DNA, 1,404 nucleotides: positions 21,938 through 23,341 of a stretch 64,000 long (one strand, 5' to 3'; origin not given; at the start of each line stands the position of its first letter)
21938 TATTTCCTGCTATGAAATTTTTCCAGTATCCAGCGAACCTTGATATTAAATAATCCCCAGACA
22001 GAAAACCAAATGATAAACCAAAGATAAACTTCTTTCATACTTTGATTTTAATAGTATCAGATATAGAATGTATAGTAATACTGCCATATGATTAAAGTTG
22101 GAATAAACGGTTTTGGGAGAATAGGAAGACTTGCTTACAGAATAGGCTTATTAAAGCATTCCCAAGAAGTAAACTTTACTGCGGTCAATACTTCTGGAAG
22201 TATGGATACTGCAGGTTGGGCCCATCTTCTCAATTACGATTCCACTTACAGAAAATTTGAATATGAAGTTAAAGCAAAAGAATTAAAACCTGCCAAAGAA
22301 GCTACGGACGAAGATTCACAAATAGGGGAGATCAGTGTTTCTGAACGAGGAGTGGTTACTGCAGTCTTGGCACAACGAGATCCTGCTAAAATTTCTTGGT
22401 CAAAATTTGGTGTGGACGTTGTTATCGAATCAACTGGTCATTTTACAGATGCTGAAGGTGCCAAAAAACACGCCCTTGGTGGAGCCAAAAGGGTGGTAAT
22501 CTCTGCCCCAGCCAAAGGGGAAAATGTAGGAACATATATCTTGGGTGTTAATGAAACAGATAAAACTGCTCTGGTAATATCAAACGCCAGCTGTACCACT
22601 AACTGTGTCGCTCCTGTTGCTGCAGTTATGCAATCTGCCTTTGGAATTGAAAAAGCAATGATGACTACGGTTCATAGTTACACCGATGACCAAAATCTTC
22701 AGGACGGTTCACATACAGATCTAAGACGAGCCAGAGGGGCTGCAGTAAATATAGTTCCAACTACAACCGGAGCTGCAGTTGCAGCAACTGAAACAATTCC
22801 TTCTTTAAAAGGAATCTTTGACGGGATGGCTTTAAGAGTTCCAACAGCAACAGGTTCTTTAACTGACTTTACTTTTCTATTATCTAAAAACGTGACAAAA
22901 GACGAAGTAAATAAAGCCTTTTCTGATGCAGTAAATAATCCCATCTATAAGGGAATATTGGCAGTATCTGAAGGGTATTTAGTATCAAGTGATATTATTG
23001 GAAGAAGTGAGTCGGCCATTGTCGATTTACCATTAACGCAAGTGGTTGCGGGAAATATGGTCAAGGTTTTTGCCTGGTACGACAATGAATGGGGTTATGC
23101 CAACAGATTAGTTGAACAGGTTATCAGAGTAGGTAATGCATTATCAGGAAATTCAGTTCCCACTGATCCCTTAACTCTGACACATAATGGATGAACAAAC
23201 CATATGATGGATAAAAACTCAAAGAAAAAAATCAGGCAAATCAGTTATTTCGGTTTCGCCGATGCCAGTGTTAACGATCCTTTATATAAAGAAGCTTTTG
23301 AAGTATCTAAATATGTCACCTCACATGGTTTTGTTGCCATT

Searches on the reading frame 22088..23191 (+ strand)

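Call 41: search_protein_families(library=pfam, proteins=[window:22088-23191:+], max_evalue=0.001)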
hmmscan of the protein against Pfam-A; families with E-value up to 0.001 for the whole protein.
window:22088-23191:+ (368 aa): 2 families
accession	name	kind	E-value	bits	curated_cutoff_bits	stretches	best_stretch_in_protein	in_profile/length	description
PF02800.25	Gp_dh_C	-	1.1e-54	184.7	24.4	1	174-331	1-158/158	Glyceraldehyde 3-phosphate dehydrogenase, C-terminal domain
PF00044.30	Gp_dh_N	-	1.2e-24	86.9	31.7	1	2-121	1-100/101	Glyceraldehyde 3-phosphate dehydrogenase, NAD binding domain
